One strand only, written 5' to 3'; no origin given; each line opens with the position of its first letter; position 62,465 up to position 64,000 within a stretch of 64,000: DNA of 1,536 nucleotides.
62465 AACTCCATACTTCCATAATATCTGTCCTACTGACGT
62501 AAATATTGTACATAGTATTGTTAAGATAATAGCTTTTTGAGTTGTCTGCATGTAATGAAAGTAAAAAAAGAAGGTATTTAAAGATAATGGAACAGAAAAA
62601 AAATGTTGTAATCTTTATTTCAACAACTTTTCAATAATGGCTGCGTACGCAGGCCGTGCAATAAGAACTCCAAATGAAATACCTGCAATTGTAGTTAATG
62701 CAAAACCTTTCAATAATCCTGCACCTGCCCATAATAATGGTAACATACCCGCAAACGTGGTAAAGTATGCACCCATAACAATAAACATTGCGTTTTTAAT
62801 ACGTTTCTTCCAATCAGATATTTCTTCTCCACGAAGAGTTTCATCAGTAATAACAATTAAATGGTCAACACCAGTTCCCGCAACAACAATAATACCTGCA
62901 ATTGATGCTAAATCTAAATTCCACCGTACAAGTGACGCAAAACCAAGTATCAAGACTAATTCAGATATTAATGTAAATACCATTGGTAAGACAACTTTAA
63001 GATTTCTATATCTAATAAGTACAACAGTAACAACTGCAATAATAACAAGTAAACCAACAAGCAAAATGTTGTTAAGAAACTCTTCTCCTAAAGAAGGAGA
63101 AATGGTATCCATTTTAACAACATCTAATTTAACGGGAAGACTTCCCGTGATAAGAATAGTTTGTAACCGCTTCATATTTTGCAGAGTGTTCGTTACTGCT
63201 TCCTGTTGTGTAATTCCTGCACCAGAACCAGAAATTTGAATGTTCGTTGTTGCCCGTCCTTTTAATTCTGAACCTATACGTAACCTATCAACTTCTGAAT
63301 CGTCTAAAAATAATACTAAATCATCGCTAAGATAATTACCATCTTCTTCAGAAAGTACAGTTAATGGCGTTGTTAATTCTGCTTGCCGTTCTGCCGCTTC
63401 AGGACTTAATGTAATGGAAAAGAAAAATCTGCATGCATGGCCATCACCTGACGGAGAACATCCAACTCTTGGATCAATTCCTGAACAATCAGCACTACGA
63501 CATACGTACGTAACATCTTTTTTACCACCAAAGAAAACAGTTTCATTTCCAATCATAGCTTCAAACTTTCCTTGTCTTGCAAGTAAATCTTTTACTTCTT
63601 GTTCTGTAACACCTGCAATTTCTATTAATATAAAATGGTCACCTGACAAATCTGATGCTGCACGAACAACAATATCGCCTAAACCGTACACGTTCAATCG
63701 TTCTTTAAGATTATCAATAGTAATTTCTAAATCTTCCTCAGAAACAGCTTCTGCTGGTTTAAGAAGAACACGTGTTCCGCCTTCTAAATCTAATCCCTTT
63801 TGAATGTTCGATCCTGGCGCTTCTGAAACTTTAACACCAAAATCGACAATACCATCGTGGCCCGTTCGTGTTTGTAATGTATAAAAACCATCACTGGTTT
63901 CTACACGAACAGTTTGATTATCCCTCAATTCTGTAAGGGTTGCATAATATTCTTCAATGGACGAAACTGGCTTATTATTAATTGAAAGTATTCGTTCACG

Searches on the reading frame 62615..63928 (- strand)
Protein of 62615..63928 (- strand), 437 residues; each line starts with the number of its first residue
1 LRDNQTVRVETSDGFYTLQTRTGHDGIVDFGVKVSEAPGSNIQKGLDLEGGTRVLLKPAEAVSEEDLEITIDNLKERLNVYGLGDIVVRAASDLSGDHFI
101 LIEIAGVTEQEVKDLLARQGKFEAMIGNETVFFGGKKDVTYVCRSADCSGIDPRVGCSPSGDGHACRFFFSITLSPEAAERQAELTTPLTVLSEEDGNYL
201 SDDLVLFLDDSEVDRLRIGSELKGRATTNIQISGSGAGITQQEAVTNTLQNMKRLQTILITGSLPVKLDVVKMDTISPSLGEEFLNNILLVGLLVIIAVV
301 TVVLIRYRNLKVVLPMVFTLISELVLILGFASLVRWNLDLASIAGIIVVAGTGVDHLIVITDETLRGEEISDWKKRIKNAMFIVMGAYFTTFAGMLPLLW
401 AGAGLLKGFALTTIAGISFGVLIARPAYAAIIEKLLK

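Call 37: search_protein_families(library=pfam, proteins=[window:62615-63928:-], max_evalue=0.001)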
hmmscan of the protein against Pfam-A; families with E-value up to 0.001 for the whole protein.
window:62615-63928:- (437 aa): 1 family
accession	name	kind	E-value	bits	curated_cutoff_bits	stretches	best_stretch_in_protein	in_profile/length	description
PF02355.23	SecD_SecF_C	-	2.8e-15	56.7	20.5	1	268-422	13-173/189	Protein export membrane protein SecD/SecF, C-terminal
